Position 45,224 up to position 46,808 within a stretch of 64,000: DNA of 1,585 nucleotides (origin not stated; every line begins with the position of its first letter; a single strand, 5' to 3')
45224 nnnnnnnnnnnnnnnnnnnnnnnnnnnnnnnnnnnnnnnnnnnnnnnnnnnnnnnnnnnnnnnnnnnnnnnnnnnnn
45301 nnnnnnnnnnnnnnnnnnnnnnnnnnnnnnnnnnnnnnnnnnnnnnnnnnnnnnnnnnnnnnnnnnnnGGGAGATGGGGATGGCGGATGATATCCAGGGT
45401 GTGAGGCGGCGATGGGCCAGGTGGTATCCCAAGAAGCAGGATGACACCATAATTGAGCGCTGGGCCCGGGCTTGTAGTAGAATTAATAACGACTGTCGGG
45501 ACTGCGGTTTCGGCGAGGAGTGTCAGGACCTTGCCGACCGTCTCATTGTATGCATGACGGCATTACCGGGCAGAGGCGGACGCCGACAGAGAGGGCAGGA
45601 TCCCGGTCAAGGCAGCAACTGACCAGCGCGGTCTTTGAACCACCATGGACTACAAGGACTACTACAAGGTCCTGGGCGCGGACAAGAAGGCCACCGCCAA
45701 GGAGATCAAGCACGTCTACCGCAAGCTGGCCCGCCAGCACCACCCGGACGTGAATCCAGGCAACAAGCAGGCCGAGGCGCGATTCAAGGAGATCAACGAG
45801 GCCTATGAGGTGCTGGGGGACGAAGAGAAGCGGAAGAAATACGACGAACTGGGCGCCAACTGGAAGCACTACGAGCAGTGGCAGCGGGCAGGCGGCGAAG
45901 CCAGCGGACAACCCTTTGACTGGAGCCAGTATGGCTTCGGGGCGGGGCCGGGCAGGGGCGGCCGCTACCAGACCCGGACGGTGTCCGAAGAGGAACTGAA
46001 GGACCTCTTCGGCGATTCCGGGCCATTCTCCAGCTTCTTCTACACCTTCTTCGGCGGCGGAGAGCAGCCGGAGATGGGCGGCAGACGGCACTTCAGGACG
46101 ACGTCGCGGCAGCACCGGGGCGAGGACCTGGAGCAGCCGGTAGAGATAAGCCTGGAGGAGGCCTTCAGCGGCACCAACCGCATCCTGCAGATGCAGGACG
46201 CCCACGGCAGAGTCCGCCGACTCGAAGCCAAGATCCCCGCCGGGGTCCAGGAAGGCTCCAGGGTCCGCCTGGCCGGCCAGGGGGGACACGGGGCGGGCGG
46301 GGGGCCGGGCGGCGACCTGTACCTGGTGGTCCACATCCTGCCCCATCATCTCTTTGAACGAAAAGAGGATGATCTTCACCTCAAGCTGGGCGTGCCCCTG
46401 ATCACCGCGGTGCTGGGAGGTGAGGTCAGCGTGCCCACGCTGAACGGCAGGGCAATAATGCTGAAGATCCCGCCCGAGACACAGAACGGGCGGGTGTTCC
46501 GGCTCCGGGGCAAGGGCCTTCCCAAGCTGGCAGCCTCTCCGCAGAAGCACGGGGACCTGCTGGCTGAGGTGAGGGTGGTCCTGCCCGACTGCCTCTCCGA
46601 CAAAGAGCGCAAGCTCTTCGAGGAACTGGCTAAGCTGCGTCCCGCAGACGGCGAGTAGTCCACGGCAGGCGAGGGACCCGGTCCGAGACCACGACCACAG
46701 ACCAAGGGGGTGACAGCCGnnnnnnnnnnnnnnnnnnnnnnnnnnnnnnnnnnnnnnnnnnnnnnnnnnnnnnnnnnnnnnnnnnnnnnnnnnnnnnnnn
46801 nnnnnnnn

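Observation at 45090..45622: Two-gene small Cys-rich protein module (zinc-ribbon + 5-Cys protein) immediately upstream of dnaJ(cbpA)-clpB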

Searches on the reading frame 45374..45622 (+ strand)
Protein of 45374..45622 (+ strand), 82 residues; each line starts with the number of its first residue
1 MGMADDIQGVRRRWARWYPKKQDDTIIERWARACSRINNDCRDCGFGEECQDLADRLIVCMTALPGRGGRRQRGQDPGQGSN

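Call 4: search_protein_families(library=pfam, proteins=[window:45374-45622:+], max_evalue=1)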
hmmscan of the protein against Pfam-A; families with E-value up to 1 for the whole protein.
window:45374-45622:+ (82 aa): 0 families

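Call 5: search_protein_families(library=ncbifam, proteins=[window:45374-45622:+], max_evalue=1)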
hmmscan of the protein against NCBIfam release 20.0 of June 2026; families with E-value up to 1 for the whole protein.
window:45374-45622:+ (82 aa): 1 family
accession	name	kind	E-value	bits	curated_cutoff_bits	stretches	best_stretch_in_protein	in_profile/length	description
NF006768.0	PRK09290.1-1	equivalog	0.11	11.4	532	1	6-69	314-379/411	allantoate deiminase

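Call 7: find_homologous_proteins(query=window:45374-45622:+, max_evalue=0.01)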
Query window:45374-45622:+ (82 aa): 14 proteins with E <= 0.01 among 15 candidates.
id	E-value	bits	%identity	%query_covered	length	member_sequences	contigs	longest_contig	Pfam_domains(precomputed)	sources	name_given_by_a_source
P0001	1.1e-39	152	82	100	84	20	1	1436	-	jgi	-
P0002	1.6e-31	126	73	100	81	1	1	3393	-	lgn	-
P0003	3.3e-27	112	72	88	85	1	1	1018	-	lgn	-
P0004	3.2e-24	102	65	80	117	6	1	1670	-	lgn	-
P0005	6.8e-24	101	67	80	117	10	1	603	-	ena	-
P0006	1.5e-23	100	63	88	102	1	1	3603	-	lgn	-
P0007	2.3e-21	93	64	72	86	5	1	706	-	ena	-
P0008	1.1e-20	91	63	72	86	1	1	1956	-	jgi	jgi:hypothetical protein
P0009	2.0e-20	90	67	77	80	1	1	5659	-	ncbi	-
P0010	8.0e-20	88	59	89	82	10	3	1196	-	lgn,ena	-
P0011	2.5e-19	87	58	88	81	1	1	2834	-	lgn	-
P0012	3.0e-19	86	63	67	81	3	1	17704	-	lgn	-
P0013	3.8e-19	86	62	77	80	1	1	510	-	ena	-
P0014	3.8e-18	83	62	74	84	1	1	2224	-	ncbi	-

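Call 11: find_related_loci(query=A1, collection=genome_contigs, flank=6000)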
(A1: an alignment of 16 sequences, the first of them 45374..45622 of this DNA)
Query A1 (82 aa) in genome_contigs; peptide patterns used: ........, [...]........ (x = any residue, [..] = any of these).
49 stretches matched a pattern; 25 encode a relative of the query (tblastn E <= 1e-3); 25 distinct loci.
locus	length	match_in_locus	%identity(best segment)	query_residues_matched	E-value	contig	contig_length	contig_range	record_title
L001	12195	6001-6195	62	10-74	2e-25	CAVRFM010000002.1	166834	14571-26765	MAG: uncultured Chloroflexia bacterium isolate MFD04492.bin.1.138 genome assembly, contig: contig_19534, whole genome sh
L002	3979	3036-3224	68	11-73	7e-24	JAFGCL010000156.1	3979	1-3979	MAG: Dehalococcoidia bacterium isolate Zod_Metabat.1111 k87_8516152, whole genome shotgun sequence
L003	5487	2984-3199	58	1-73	1e-23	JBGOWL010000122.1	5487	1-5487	MAG: Dehalococcoidia bacterium isolate OBJ_0618_130150_93 k141_56930_length_5487_cov_10.0000, whole genome shotgun seque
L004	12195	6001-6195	65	1-63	2e-23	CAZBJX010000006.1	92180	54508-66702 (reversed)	MAG TPA_asm: uncultured Dehalococcoidia bacterium isolate binchicken_co60_376 genome assembly, contig: NODE_308_length_9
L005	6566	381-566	65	10-72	5e-23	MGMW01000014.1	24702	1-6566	MAG: Chloroflexi bacterium RBG_13_53_26 RBG_13_scaffold_12361, whole genome shotgun sequence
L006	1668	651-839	67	11-73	9e-23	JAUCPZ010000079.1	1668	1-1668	MAG: Dehalococcoidia bacterium isolate Bin_016 k127_296138, whole genome shotgun sequence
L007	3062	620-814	63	1-63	3e-22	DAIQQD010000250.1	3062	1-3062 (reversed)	MAG TPA_asm: Chloroflexota bacterium isolate CTOTU25591 NODE_28381_length_3062_cov_9.909877, whole genome shotgun sequen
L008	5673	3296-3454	70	11-63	1e-21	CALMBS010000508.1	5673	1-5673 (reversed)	MAG TPA_asm: uncultured Chloroflexi bacterium isolate SRR8859388_bin.22_CONCOCT_v1.1_MAG genome assembly, contig: ERZ164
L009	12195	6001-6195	54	12-76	3e-21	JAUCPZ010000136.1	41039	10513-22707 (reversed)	MAG: Dehalococcoidia bacterium isolate Bin_016 k127_418069, whole genome shotgun sequence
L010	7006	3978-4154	63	9-67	3e-21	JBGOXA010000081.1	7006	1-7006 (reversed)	MAG: Dehalococcoidia bacterium isolate OBJ_0618_130150_78 k141_2632425_length_7006_cov_11.2457, whole genome shotgun seq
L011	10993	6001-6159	68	11-63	3e-21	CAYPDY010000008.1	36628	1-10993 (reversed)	MAG TPA_asm: uncultured Dehalococcoidia bacterium isolate SRP192927_co7_33 genome assembly, contig: NODE_1696_length_366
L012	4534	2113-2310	58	10-76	7e-21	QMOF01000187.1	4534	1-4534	MAG: Chloroflexi bacterium isolate B9_G15 B9_Guay15_scaffold_09428, whole genome shotgun sequence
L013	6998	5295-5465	61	17-73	1e-20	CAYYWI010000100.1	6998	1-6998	MAG TPA_asm: uncultured Dehalococcoidia bacterium isolate SRP263991_co7_909 genome assembly, contig: NODE_23667_length_6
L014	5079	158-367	50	11-80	3e-20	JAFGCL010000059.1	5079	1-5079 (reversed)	MAG: Dehalococcoidia bacterium isolate Zod_Metabat.1111 k87_2483856, whole genome shotgun sequence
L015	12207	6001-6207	52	12-80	4e-20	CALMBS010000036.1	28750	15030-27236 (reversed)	MAG TPA_asm: uncultured Chloroflexi bacterium isolate SRR8859388_bin.22_CONCOCT_v1.1_MAG genome assembly, contig: ERZ164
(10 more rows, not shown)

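Call 20: search_protein_representatives(alignment_id=A1)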
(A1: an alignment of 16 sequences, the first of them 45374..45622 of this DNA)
Query: 16 sequences, 81 profile positions. Proteins with E-value up to 0.001 (for the whole library): 32; up to 1e-10: 17; up to 1e-30: 4. The best 32 are listed.
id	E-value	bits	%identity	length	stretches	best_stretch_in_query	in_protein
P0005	2.2e-35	136.0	-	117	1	2-80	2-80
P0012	4.5e-35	135.0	-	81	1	1-76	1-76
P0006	6.2e-35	134.6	-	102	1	3-79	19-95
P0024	7.7e-33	127.9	-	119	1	1-79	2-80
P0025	1.4e-27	111.0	-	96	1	3-77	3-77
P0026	2.6e-27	110.1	-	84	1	5-78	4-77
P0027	1.2e-26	108.1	-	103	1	6-74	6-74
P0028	7.0e-26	105.6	-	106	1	4-71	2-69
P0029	1.1e-25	104.9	-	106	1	1-78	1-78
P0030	2.2e-24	100.8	-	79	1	1-71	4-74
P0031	2.2e-24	100.7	-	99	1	4-70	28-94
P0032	2.5e-21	91.0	-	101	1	5-71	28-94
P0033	2.4e-20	87.8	-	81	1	4-70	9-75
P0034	6.1e-19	83.3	-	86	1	15-75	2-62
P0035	9.2e-18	79.5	-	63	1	12-69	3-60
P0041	1.1e-08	50.5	-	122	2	22-67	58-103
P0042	5.3e-08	48.3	-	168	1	22-60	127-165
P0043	1.4e-07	46.9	-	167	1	20-60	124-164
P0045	1.8e-06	43.4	-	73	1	22-70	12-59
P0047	3.6e-05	39.2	-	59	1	22-62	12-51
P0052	5.6e-04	35.4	-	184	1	21-59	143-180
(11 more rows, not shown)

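Call 26: search_solved_structures(query=A4, max_evalue=10, show_alignments=3)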
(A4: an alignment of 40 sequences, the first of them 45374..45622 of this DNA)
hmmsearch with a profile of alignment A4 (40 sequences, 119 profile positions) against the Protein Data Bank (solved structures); distinct sequences matched with E-value up to 10: 1.
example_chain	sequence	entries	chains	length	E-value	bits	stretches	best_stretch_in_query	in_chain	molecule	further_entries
2vzn_A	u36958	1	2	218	0.2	14.6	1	10-67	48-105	VENOM ALLERGEN 3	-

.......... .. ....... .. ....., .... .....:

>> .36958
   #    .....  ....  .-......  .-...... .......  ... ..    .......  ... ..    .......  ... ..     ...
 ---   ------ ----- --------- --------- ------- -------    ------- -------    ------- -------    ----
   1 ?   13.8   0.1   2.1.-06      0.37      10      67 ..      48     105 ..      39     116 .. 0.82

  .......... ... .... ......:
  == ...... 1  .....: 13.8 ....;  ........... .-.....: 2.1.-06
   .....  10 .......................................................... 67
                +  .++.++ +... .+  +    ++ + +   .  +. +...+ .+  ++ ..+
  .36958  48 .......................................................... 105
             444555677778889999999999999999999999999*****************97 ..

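Call 36: predict_structure(alignment_id=A4)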
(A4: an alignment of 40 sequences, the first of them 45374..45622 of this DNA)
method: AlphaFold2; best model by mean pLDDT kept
length: 82 residues; sequences in the alignment: 40
mean_pLDDT: 64.4   pTM: 0.38
mean pLDDT of the five models: 64.4, 61.4, 60.2, 59.7, 55.7
residues with pLDDT >= 90: 0; 70-90: 39; 50-70: 16; < 50: 27
segments of 3 or more residues with pLDDT < 50: 1-11, 66-76, 78-82
pLDDT, mean of each block of 10 residues (from residue 1): 43 55 81 84 79 78 52 47 44
secondary structure, 60 per line:
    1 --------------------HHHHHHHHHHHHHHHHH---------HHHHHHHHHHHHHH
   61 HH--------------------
elements in order: H21-37 H47-62

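Call 41: search_protein_families(library=pfam, proteins=[P0042, P0043, P0052, P0041], max_evalue=0.01)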
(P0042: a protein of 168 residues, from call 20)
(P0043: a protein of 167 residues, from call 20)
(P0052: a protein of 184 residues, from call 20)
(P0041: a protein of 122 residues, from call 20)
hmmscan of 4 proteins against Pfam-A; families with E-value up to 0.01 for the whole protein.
P0042 (168 aa): 1 family
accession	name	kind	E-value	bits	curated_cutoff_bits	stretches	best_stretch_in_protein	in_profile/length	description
PF12802.13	MarR_2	-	0.00099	19.7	27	1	28-66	3-41/61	MarR family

P0043 (167 aa): 0 families

P0052 (184 aa): 1 family
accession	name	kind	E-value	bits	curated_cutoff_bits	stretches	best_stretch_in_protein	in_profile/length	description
PF00486.34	Trans_reg_C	-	0.00088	19.7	26.2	1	28-92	3-76/77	Transcriptional regulatory protein, C terminal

P0041 (122 aa): 0 families

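Call 42: fold_search(model_id=the predicted structure, library=pdb)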
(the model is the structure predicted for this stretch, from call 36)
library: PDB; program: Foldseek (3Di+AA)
matches with E <= 10: 0; with E <= 0.001: 0
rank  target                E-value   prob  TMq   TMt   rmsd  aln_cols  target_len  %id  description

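Call 64: find_encoding_contigs(protein=P0052, flank=5000, max_places=3)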
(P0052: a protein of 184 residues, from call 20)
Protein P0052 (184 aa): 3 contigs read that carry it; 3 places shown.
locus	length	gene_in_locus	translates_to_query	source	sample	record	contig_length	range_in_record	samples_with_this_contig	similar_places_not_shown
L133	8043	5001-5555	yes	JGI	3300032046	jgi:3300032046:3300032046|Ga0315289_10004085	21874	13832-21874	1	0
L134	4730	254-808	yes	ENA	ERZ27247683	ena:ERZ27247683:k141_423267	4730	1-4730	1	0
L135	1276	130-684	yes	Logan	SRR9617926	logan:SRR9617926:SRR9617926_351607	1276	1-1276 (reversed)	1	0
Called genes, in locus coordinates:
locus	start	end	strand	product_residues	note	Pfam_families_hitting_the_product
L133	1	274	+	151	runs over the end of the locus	-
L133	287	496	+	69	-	-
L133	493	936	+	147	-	-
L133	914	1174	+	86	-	-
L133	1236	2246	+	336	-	-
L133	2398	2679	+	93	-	-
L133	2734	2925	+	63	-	-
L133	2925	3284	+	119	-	-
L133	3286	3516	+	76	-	-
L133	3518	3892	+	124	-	PF00226:DnaJ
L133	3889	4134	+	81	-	-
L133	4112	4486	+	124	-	-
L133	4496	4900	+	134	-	-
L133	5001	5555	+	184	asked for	-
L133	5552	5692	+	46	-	-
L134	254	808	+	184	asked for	-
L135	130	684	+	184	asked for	-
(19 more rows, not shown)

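Call 65: find_encoding_contigs(protein=P0043, flank=5000, max_places=3)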
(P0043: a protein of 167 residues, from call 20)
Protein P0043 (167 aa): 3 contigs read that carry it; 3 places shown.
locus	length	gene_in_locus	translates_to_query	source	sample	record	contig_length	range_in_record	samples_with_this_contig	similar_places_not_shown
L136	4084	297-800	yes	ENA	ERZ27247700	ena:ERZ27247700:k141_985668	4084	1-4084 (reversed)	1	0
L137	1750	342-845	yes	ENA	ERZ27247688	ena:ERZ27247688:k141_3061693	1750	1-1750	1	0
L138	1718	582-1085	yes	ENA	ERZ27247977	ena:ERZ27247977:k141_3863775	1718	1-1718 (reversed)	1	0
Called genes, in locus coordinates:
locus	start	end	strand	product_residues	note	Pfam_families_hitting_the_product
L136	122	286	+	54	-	-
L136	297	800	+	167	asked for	-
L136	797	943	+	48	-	-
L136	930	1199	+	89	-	PF09723:Zn_ribbon_8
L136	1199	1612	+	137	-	-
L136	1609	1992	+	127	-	-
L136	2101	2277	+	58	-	-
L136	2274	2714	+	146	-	-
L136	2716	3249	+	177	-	PF03692:CxxCxxCC (weak)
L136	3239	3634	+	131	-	-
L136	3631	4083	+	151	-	?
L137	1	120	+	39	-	?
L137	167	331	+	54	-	-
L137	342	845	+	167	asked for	-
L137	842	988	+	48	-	-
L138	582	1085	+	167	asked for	-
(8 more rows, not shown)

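Call 66: find_encoding_contigs(protein=P0047, flank=5000, max_places=3)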
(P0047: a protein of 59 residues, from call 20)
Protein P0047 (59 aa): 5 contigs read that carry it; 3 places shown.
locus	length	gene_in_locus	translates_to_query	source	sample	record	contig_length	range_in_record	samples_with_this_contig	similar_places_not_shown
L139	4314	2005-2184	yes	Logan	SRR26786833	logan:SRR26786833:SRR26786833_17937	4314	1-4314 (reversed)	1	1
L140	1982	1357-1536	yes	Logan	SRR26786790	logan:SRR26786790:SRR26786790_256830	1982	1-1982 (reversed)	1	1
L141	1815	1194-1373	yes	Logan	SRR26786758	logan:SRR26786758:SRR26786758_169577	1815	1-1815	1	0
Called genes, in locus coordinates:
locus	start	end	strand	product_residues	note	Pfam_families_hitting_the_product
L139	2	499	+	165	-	?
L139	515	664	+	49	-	-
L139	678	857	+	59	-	-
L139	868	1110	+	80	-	-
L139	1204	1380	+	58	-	-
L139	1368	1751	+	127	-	-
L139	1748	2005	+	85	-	-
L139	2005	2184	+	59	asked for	-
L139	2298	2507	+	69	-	-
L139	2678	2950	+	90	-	-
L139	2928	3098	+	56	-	-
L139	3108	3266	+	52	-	-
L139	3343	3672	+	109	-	-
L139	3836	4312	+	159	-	?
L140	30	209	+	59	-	-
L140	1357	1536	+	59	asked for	-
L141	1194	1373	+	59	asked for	-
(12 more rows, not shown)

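Call 69: search_dna_similar(query=window:45374-45622:+, collection=phages, mode=protein, max_evalue=1, max_rows=10)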
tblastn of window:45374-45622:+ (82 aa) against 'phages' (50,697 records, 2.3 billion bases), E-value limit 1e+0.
No match.

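Call 70: search_protein_families(library=phrogs, proteins=[window:45374-45622:+, P0052, P0043, P0047, P0045, P0041], max_evalue=0.1)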
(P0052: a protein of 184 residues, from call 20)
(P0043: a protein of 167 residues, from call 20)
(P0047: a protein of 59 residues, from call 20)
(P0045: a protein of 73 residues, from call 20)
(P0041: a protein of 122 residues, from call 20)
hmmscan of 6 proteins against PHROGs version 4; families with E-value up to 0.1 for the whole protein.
window:45374-45622:+ (82 aa): 0 families

P0052 (184 aa): 1 family
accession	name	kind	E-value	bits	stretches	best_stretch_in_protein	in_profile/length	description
phrog_731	-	unknown function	4.9e-07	30.3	1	11-93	133-224/227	-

P0043 (167 aa): 4 families
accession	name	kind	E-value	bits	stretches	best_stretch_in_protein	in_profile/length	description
phrog_12387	-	unknown function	0.032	14.2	1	64-111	100-147/587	-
phrog_731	-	unknown function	0.047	14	1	9-61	134-185/227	-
phrog_11874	-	unknown function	0.066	14.4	0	54-106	9-60/65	-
phrog_32276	-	unknown function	0.076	13.6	1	44-98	52-97/220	-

P0047 (59 aa): 0 families

P0045 (73 aa): 1 family
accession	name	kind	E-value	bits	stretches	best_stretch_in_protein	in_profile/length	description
phrog_5355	-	unknown function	0.091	13.7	0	17-38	21-42/54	-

P0041 (122 aa): 0 families
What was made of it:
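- Distant 4-Cys-domain relatives lie in phage-like arrays of small ORFs (calls 64-66, 70).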

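Call 88: find_related_loci(query=A4, collection=viral_contigs, flank=4000)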
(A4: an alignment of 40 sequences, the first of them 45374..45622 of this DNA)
Query A4 (82 aa) in viral_contigs; peptide patterns used: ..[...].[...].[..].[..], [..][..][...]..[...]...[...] (x = any residue, [..] = any of these).
23 stretches matched a pattern, but none encodes a relative of the query by tblastn (E <= 1e-3).
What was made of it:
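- There are no matches in the phage record collection or in the viral contigs (calls 69, 88).
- Tried and rejected: There was no match in the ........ phage records (call 69) or the IMG/VR viral contigs (call 88).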

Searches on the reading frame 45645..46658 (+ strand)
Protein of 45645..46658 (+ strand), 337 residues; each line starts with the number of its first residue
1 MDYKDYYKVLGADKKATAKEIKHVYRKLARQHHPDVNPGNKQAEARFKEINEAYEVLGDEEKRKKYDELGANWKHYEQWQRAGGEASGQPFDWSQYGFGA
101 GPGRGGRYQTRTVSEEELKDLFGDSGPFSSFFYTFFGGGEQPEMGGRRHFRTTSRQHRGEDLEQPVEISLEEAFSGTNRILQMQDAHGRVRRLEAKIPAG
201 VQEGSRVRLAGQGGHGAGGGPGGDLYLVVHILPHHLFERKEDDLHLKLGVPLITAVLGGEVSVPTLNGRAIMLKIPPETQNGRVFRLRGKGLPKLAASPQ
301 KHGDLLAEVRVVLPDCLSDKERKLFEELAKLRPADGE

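Call 4: search_protein_families(library=pfam, proteins=[window:45645-46658:+], max_evalue=1)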
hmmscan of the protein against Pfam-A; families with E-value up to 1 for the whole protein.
window:45645-46658:+ (337 aa): 4 families
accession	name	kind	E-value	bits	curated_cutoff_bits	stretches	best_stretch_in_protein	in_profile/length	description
PF01556.23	DnaJ_C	-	1.1e-43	149.3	26.6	1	163-314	2-152/152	DnaJ C terminal domain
PF00226.36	DnaJ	-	3.7e-26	91.4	27.8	1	5-67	1-63/63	DnaJ domain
PF08777.17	RRM_3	-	0.026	15.1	22.9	1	8-63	5-60/102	RNA binding motif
PF25007.1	DYH2-5-8_CC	-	0.12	12.5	27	1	42-78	55-97/120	Dynein axonemal heavy chain 2/5/8 coiled-coil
